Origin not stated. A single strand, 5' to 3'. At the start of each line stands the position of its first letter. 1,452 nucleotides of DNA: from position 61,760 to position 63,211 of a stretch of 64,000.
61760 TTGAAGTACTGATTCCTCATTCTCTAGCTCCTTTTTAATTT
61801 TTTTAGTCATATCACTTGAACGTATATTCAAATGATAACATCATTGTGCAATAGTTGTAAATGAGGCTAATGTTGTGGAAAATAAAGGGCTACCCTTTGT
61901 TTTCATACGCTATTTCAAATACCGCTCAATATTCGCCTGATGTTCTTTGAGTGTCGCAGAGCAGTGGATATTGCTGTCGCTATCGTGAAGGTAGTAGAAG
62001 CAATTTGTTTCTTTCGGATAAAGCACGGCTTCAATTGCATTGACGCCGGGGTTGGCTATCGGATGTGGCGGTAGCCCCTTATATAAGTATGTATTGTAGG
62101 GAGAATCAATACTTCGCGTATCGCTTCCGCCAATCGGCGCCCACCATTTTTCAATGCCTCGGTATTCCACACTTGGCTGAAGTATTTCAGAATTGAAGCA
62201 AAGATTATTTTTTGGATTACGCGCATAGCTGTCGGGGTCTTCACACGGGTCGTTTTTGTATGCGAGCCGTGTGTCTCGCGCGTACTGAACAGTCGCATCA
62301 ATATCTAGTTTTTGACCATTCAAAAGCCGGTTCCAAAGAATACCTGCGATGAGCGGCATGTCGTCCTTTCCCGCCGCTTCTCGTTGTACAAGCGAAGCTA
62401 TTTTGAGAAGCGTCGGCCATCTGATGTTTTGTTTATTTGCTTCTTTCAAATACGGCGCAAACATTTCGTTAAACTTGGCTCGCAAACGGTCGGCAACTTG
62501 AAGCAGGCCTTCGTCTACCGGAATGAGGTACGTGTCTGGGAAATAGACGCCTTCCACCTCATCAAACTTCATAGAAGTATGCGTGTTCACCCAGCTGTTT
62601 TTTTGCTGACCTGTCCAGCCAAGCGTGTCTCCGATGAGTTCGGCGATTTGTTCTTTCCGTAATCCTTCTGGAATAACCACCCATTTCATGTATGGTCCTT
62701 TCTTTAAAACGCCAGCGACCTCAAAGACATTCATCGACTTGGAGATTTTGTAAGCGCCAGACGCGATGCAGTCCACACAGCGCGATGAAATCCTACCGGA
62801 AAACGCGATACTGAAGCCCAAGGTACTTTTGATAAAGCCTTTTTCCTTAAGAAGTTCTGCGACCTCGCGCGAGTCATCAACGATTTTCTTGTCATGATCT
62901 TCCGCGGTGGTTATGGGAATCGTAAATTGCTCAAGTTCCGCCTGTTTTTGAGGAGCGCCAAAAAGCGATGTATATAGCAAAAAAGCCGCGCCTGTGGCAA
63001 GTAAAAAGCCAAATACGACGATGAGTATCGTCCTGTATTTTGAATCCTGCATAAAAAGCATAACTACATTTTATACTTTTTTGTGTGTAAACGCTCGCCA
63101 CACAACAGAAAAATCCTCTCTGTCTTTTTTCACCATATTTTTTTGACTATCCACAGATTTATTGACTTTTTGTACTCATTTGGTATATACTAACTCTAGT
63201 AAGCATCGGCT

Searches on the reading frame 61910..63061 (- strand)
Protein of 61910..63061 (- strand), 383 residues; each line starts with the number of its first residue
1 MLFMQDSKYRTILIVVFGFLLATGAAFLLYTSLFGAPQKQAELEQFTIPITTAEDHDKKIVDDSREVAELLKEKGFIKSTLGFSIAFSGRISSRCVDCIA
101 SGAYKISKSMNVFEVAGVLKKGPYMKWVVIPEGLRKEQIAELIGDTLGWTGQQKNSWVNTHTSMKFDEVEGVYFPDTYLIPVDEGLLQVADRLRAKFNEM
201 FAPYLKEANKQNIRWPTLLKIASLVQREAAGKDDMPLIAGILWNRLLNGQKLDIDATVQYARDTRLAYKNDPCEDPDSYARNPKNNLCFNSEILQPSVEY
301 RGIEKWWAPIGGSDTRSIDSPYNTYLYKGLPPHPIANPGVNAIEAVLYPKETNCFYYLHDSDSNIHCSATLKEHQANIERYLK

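Call 74: search_protein_families(library=pfam, proteins=[window:61910-63061:-], max_evalue=0.00001)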
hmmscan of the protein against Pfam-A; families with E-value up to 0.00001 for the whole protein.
window:61910-63061:- (383 aa): 1 family
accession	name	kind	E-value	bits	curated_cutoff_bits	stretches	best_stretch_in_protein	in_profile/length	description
PF02618.21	YceG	-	1.7e-61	208.6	32.4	1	64-379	9-274/275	YceG-like family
